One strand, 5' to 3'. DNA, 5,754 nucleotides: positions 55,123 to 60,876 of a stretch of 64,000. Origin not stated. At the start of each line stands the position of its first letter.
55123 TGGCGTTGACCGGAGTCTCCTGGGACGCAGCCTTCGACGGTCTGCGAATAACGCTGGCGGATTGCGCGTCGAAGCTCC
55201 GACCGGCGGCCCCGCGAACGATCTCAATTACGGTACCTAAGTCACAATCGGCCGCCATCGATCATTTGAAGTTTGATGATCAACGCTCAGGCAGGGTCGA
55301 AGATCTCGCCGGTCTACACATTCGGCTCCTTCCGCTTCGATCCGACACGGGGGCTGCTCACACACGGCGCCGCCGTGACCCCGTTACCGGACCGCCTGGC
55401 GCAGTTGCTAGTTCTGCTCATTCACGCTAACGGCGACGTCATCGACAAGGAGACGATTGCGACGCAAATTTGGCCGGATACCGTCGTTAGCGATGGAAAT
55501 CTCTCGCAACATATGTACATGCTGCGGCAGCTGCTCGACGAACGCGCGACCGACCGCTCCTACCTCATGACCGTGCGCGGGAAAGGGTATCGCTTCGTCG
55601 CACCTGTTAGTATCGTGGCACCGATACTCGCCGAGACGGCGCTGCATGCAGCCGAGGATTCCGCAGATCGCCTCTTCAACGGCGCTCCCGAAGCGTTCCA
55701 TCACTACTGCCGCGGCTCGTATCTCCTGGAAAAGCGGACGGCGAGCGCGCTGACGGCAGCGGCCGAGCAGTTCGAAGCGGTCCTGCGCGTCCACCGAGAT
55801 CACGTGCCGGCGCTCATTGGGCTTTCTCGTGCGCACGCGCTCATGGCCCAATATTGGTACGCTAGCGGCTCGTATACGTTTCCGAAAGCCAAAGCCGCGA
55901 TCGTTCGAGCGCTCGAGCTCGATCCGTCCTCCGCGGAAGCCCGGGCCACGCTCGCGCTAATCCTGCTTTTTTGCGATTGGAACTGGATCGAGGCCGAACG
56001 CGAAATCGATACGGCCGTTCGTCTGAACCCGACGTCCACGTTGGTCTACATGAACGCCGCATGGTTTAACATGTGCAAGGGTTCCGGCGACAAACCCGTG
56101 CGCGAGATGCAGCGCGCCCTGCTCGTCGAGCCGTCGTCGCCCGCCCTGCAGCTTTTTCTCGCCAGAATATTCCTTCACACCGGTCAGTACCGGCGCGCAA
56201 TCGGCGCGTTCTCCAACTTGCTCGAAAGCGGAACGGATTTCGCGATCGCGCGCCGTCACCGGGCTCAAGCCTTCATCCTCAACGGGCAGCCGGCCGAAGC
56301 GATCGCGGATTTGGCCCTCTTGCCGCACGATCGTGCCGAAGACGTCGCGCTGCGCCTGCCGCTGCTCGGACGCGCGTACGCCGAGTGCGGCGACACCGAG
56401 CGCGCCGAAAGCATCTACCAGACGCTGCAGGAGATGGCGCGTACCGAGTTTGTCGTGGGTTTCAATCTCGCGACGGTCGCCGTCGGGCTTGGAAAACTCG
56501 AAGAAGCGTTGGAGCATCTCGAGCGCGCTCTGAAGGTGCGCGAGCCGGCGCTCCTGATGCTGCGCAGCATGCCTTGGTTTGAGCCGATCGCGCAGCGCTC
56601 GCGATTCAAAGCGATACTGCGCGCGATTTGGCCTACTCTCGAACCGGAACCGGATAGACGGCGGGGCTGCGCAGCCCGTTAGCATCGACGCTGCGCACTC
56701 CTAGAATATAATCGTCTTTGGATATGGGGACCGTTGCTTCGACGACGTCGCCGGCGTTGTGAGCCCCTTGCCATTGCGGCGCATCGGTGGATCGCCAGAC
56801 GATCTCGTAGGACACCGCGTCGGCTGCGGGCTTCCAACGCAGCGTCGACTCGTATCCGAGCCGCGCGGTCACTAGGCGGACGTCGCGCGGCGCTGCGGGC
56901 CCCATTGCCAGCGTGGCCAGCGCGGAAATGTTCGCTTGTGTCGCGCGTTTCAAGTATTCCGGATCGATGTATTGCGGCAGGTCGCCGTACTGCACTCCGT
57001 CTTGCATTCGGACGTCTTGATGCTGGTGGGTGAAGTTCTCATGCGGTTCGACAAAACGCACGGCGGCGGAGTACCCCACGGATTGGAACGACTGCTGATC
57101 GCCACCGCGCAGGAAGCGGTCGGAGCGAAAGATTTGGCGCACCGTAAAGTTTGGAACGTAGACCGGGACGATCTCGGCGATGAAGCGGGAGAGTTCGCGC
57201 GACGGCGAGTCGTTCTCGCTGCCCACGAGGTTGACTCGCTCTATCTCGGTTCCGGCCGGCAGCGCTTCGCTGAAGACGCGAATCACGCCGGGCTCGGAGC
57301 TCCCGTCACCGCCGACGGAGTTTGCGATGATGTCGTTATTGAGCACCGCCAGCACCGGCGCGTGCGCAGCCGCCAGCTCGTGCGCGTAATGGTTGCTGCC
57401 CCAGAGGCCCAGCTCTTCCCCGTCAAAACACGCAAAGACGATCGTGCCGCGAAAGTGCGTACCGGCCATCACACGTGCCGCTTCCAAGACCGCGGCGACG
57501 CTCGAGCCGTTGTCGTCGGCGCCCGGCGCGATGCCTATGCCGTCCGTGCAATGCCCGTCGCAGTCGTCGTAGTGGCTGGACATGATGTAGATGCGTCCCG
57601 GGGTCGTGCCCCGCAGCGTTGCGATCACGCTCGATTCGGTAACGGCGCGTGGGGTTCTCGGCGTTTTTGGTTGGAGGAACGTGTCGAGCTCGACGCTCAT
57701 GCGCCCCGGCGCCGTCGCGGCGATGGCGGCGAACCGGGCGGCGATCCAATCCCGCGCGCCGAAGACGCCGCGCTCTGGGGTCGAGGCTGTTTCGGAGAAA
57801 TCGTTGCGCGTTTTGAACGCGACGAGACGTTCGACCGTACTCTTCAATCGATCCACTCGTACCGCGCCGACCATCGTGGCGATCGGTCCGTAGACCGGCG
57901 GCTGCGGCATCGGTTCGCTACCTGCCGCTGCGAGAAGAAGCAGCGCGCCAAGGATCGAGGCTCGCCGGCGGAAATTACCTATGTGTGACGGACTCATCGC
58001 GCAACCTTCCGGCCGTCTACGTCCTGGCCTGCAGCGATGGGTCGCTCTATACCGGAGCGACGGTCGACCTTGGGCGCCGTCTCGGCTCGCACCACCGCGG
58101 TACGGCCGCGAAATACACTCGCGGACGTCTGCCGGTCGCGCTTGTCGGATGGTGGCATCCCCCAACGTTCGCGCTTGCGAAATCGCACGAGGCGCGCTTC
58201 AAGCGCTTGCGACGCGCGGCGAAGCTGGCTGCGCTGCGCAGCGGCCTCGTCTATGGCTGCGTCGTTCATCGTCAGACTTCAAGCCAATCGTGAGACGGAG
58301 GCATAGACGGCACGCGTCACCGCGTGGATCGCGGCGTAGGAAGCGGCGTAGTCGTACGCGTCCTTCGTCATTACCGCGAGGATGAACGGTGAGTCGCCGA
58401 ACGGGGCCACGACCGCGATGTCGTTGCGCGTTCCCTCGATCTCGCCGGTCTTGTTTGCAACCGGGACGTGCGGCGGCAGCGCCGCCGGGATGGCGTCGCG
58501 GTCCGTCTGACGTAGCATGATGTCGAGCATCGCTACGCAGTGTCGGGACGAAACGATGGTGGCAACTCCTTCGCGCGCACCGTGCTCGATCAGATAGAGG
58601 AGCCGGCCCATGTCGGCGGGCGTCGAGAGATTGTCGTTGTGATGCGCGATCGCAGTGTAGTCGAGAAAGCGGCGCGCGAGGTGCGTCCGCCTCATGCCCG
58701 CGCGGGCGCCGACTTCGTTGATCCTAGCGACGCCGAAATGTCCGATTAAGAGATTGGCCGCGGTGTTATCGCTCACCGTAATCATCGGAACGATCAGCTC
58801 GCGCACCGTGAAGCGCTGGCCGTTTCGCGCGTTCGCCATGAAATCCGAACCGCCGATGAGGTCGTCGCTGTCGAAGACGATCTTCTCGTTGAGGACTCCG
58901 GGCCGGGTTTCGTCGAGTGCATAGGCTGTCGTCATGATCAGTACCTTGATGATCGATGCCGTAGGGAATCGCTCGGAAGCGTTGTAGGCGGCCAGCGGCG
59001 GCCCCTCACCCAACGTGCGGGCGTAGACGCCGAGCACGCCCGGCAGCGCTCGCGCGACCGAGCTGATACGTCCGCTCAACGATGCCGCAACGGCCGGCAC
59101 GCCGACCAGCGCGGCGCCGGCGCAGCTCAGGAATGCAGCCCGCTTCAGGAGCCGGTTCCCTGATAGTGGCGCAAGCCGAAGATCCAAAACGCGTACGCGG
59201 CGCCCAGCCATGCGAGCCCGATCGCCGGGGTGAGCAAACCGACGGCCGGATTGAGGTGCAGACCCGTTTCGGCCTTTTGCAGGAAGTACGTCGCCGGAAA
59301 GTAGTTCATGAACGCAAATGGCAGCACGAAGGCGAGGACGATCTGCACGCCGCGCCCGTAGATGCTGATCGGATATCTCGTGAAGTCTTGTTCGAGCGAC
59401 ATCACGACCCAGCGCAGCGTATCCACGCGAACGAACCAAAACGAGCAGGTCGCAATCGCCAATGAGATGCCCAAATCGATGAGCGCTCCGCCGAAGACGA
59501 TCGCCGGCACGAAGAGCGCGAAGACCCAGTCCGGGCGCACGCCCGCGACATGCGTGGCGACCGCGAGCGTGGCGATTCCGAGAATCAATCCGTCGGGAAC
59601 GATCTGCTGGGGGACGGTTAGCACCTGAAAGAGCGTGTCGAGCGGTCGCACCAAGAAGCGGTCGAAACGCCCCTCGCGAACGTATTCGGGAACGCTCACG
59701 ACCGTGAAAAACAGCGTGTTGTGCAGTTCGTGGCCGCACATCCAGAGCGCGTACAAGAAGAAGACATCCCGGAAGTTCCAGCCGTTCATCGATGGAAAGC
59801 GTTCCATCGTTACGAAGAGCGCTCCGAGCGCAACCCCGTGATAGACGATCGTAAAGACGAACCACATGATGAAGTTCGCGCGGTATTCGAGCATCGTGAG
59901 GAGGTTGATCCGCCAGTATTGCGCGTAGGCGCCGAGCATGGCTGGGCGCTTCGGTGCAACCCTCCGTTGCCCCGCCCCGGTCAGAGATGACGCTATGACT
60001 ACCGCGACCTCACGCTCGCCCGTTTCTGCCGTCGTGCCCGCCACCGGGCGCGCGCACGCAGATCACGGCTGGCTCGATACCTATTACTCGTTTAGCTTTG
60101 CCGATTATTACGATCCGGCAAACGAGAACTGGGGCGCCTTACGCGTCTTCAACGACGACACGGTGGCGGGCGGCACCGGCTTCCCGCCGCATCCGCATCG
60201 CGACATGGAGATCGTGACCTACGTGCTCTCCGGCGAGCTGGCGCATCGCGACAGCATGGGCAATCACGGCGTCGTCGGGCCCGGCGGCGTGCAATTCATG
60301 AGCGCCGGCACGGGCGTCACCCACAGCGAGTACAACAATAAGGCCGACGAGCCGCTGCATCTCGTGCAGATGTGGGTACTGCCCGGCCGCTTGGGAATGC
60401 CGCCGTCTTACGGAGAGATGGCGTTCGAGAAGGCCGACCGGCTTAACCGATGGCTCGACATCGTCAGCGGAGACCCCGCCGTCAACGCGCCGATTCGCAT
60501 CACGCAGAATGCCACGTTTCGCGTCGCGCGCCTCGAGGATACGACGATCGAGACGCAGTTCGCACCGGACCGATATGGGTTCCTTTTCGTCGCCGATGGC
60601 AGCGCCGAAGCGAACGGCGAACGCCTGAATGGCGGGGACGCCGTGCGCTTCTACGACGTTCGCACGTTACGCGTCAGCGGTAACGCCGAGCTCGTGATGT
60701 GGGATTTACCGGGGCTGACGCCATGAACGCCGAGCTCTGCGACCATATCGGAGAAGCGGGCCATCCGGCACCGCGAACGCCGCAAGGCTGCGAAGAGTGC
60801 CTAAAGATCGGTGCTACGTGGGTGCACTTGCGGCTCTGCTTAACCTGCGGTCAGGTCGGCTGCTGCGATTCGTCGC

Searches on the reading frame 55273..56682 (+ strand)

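Call 36: search_protein_families(library=pfam, proteins=[window:55273-56682:+], max_evalue=0.00001)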
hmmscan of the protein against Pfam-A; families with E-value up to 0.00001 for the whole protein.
window:55273-56682:+ (469 aa): 12 families
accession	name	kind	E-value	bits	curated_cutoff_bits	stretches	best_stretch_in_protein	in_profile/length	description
PF14559.12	TPR_19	-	1.8e-14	54.2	25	0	279-322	14-57/68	Tetratricopeptide repeat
PF00486.34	Trans_reg_C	-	2.4e-13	50.4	26.2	1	38-108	6-77/77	Transcriptional regulatory protein, C terminal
PF07719.23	TPR_2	-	6.5e-13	48.2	27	0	397-421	5-29/34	Tetratricopeptide repeat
PF13432.12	TPR_16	-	1.2e-12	48.5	32.7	0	296-347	3-54/65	Tetratricopeptide repeat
PF13428.12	TPR_14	-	1.7e-10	41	23.5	0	290-332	1-43/44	Tetratricopeptide repeat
PF13176.12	TPR_7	-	2.4e-10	40.1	27.9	0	364-390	4-30/36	Tetratricopeptide repeat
PF13431.12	TPR_17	-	5.3e-10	39.2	24.4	0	212-235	4-27/34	Tetratricopeptide repeat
PF00515.34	TPR_1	-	7.4e-10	38.7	27.8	0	397-423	5-31/34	Tetratricopeptide repeat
PF13181.12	TPR_8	-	3.6e-09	36.5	25.7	0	397-423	5-31/34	Tetratricopeptide repeat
PF13414.12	TPR_11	-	2.1e-06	27.8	26.8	0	406-423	7-24/42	TPR repeat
PF25062.1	ARM_TT21_N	-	3.4e-06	27.4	40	0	301-431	5-139/222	Tetratricopeptide repeat protein 21 N-terminal ARM repeat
PF13174.12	TPR_6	-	5.7e-06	27.1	26.3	0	365-386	6-27/33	Tetratricopeptide repeat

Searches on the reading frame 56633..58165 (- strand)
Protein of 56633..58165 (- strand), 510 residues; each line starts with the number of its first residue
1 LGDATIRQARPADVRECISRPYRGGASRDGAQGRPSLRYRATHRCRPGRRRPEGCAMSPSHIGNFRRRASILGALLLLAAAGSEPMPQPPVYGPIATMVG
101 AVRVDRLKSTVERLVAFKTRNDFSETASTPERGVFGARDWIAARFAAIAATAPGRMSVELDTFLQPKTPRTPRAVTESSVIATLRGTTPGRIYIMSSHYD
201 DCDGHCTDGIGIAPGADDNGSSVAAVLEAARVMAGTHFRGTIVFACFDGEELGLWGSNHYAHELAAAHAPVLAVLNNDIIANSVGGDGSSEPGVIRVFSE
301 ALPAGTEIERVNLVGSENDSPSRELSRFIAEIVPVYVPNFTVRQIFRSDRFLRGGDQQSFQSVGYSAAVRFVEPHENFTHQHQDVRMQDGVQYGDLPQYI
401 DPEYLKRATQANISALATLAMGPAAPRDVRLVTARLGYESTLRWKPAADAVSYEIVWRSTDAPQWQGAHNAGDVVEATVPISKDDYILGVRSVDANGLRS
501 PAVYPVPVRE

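Call 36: search_protein_families(library=pfam, proteins=[window:56633-58165:-], max_evalue=0.00001)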
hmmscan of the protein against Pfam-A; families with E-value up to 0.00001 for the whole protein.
window:56633-58165:- (510 aa): 2 families
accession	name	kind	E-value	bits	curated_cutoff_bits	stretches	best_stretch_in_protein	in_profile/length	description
PF04389.22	Peptidase_M28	-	1.7e-23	83.8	21.3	1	180-384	2-172/193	Peptidase family M28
PF01546.33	Peptidase_M20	-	6e-06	26.7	24.6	1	208-322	25-113/206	Peptidase family M20/M25/M40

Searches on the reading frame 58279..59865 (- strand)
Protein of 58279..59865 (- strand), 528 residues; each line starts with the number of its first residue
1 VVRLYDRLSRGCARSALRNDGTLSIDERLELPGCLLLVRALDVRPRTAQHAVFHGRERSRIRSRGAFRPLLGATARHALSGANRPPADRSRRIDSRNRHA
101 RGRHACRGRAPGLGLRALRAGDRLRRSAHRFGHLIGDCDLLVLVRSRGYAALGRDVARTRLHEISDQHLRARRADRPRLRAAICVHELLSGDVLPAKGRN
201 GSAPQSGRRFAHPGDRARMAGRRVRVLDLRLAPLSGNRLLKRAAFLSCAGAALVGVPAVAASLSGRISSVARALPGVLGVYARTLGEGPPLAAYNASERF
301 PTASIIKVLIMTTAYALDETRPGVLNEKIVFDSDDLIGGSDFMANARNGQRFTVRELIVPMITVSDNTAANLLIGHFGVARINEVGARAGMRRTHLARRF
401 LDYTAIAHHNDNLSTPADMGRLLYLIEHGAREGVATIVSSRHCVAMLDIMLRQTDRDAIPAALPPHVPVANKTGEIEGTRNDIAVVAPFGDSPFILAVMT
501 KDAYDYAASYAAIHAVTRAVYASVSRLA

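Call 36: search_protein_families(library=pfam, proteins=[window:58279-59865:-], max_evalue=0.00001)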
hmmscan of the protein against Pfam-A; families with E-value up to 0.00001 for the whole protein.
window:58279-59865:- (528 aa): 1 family
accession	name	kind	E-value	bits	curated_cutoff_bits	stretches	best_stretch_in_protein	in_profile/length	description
PF13354.11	Beta-lactamase2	-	1.9e-51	174.9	22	1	279-500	1-214/214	Beta-lactamase enzyme family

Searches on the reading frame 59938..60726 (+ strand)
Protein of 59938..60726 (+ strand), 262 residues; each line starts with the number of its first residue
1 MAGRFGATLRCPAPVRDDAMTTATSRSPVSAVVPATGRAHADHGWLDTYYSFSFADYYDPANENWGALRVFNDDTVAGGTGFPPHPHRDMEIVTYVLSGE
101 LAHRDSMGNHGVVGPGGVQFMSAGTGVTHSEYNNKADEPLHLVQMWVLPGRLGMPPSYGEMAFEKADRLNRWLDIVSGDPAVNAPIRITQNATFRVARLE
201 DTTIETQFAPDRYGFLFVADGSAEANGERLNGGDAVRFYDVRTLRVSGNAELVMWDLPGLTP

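Call 36: search_protein_families(library=pfam, proteins=[window:59938-60726:+], max_evalue=0.00001)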
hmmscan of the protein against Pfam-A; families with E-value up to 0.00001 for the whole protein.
window:59938-60726:+ (262 aa): 3 families
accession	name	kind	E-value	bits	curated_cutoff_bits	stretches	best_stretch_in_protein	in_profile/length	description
PF02678.22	Pirin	-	4.5e-39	133.2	26.1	1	39-147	7-108/108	Pirin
PF17954.7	Pirin_C_2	-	2.1e-11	44.3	22.9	1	175-250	2-77/86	Quercetinase C-terminal cupin domain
PF07883.17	Cupin_2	-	8.6e-06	25.8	27.2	0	75-143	4-67/70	Cupin domain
